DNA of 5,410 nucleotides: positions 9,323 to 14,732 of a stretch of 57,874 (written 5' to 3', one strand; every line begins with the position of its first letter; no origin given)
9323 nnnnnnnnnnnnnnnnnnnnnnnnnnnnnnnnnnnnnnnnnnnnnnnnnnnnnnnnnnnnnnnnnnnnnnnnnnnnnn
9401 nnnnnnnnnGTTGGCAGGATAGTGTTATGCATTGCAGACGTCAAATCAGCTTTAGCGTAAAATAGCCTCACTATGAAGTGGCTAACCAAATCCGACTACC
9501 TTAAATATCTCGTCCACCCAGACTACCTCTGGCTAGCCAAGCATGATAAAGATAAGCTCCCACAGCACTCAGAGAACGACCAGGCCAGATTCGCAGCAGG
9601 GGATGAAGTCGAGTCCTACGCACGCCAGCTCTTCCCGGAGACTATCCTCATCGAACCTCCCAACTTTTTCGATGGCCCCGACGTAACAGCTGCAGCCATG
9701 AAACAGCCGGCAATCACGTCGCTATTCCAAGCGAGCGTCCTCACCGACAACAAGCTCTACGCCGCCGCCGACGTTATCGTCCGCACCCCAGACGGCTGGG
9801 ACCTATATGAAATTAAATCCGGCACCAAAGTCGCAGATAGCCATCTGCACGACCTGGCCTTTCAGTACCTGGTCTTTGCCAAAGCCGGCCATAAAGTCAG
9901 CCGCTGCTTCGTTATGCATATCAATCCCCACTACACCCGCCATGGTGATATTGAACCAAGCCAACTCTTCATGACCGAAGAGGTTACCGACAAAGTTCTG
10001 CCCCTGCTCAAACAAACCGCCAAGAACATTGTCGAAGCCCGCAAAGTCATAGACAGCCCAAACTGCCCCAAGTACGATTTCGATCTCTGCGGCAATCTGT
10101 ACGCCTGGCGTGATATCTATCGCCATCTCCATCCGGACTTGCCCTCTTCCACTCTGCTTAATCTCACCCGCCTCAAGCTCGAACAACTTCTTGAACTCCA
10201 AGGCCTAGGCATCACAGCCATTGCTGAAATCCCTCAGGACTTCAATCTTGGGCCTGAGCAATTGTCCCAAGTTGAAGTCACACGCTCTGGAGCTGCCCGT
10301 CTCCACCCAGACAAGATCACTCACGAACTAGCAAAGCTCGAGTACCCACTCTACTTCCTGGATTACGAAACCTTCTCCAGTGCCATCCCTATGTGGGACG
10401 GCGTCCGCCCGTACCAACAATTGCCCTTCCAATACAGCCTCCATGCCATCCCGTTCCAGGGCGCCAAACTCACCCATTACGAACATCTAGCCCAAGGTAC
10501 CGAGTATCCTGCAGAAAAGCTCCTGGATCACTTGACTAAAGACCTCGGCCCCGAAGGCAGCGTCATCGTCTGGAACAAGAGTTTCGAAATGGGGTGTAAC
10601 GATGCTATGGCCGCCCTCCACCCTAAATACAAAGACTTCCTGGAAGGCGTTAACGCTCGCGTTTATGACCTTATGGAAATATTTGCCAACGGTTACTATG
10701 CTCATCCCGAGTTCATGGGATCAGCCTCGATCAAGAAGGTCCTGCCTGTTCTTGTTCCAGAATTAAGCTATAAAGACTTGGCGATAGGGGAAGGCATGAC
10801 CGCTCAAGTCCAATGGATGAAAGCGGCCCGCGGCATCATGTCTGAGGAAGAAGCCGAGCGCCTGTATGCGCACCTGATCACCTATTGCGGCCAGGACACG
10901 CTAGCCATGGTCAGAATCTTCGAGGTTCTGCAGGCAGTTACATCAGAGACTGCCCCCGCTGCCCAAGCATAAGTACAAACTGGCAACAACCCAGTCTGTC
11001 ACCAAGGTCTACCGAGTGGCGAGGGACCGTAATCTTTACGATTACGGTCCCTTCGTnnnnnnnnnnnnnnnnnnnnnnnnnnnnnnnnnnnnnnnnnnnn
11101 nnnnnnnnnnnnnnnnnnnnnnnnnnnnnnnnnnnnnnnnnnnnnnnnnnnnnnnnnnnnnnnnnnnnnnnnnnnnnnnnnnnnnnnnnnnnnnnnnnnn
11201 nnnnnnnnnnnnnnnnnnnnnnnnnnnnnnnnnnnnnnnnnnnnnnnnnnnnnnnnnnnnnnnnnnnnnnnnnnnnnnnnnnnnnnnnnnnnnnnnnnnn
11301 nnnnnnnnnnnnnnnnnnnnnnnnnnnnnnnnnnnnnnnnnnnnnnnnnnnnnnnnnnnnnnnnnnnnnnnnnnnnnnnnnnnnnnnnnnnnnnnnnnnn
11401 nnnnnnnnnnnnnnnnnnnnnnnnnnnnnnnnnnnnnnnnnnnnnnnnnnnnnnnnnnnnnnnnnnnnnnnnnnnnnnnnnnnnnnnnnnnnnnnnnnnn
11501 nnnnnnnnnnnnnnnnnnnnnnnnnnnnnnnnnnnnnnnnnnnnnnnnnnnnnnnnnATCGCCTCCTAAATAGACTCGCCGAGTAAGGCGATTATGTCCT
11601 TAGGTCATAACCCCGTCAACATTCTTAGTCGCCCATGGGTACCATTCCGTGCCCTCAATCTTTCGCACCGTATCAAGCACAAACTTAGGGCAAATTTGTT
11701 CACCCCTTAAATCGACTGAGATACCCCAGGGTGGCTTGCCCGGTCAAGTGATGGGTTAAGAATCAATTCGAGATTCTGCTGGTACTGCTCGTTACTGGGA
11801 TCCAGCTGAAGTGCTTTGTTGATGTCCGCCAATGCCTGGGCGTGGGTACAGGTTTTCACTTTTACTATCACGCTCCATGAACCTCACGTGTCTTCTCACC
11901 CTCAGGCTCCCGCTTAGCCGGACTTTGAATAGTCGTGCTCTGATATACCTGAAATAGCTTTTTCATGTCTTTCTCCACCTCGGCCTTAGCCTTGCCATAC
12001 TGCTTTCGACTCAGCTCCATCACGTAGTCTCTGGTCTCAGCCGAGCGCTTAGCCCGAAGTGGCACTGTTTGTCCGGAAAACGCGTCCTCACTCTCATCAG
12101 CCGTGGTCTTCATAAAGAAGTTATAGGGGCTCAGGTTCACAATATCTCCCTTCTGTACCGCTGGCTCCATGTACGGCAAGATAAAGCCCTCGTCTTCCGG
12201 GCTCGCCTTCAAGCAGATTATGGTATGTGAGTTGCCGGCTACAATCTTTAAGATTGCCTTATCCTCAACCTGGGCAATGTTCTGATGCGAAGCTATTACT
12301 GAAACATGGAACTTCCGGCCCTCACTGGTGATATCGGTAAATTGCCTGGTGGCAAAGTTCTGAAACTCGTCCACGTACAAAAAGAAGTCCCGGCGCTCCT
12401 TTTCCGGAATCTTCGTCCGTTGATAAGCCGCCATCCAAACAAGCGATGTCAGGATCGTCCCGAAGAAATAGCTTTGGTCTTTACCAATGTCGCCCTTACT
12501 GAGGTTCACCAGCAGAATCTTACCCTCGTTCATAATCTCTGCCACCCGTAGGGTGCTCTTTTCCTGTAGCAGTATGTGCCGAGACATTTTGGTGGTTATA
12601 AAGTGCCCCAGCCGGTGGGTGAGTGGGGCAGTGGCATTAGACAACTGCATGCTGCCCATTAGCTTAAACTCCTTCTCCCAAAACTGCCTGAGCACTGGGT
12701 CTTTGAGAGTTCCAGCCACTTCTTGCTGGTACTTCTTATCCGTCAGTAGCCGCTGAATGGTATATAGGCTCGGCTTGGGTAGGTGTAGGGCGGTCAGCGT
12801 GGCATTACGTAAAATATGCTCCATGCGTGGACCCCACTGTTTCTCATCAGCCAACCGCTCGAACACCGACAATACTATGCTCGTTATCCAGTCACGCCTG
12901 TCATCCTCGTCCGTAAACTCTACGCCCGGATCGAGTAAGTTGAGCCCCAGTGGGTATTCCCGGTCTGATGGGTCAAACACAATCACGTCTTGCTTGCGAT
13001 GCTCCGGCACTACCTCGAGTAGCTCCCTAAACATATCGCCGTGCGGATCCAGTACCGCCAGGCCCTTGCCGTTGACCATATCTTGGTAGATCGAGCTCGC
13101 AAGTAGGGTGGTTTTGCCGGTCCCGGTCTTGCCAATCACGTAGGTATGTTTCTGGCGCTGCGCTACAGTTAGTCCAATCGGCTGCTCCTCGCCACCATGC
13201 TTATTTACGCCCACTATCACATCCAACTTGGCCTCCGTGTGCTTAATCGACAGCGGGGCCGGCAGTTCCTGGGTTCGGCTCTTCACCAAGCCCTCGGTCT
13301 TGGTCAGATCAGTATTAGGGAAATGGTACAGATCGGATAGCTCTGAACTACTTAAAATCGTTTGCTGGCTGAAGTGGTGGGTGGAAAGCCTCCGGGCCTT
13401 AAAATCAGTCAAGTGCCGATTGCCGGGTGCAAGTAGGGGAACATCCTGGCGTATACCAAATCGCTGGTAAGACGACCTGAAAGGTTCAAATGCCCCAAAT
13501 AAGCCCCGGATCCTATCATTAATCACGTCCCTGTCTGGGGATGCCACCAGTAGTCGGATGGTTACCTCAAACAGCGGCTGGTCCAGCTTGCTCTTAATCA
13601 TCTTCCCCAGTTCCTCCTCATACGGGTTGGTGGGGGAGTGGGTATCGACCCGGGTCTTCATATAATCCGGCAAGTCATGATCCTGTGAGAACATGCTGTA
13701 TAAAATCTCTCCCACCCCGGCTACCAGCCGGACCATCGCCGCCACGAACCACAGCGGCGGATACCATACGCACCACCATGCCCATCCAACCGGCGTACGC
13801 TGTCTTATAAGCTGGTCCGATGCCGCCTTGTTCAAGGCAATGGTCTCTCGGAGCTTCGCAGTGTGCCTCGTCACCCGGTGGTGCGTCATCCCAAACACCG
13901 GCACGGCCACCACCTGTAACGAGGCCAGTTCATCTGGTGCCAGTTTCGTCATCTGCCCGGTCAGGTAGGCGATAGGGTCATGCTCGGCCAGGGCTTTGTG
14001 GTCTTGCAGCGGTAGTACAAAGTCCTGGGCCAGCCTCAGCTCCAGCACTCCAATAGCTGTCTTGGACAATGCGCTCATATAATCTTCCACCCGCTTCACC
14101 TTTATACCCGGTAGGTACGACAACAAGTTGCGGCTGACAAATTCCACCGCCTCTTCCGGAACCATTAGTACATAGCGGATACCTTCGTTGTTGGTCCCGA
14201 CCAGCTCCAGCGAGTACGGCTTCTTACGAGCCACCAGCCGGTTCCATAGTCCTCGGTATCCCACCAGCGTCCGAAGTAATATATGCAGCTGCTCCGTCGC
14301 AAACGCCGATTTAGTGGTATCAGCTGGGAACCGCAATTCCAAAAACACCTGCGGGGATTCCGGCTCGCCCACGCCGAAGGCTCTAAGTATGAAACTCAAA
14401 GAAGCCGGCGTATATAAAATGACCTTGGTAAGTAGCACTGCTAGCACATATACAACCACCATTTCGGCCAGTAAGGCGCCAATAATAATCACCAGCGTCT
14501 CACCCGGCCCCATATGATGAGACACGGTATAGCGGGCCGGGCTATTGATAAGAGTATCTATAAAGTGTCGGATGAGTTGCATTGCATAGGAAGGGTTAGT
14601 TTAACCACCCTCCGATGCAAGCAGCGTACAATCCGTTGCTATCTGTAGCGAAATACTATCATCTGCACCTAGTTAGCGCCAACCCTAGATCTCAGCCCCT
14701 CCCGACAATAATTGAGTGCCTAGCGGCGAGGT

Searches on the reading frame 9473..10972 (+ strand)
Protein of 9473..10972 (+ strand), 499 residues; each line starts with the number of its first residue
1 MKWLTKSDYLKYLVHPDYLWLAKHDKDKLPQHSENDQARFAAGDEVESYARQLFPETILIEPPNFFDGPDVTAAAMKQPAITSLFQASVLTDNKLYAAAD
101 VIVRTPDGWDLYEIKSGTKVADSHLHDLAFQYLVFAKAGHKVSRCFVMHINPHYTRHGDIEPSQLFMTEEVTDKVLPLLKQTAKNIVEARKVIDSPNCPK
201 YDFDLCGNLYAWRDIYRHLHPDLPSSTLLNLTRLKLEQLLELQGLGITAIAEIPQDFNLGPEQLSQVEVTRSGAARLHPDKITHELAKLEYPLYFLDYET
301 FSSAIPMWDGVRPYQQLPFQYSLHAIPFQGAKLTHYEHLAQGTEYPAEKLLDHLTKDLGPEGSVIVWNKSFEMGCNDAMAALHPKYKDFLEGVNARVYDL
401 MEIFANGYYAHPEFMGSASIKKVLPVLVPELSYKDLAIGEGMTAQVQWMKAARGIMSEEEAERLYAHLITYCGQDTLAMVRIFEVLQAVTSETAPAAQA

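Call 3: search_protein_families(library=pfam, proteins=[window:9473-10972:+], max_evalue=0.01)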
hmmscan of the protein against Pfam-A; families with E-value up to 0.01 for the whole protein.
window:9473-10972:+ (499 aa): 1 family
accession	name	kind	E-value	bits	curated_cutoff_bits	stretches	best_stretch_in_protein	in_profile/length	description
PF11074.14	DUF2779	-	1.3e-39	135.8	23.3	1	294-419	1-126/126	Domain of unknown function(DUF2779)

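Call 4: search_protein_families(library=padloc, proteins=[window:9473-10972:+], max_evalue=0.01)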
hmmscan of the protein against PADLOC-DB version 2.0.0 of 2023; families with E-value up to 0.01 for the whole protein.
window:9473-10972:+ (499 aa): 1 family
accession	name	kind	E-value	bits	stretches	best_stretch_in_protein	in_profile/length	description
PDLC01447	Cas4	-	0.0029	16.1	1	4-176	5-131/161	"CAS-I,CAS-II,CAS-III,CAS-IV,CAS-V,CAS-VI; acquisition_associated"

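Call 5: search_protein_families(library=ncbifam, proteins=[window:9473-10972:+], max_evalue=0.01)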
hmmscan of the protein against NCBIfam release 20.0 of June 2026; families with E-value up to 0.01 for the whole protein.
window:9473-10972:+ (499 aa): 1 family
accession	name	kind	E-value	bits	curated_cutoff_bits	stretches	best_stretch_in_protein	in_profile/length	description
NF045869.1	UU173_fam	subfamily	1.9e-18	66.7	225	1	295-488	415-646/650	UU173 family protein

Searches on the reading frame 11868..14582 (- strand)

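Call 54: search_protein_families(library=pfam, proteins=[window:11868-14582:-], max_evalue=0.001)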
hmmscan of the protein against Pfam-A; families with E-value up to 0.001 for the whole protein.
window:11868-14582:- (904 aa): 3 families
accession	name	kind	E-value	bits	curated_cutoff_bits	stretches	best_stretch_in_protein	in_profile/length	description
PF01935.23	DUF87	-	5.9e-08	33.5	23.2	1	464-710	9-216/220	Helicase HerA, central domain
PF10412.15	TrwB_AAD_bind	-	6.3e-07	29.1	20.5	0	471-541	9-73/387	Type IV secretion-system coupling protein DNA-binding domain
PF25199.1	nSTAND_NTPase5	-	0.00065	20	34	0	474-541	38-107/145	Novel STAND NTPase 5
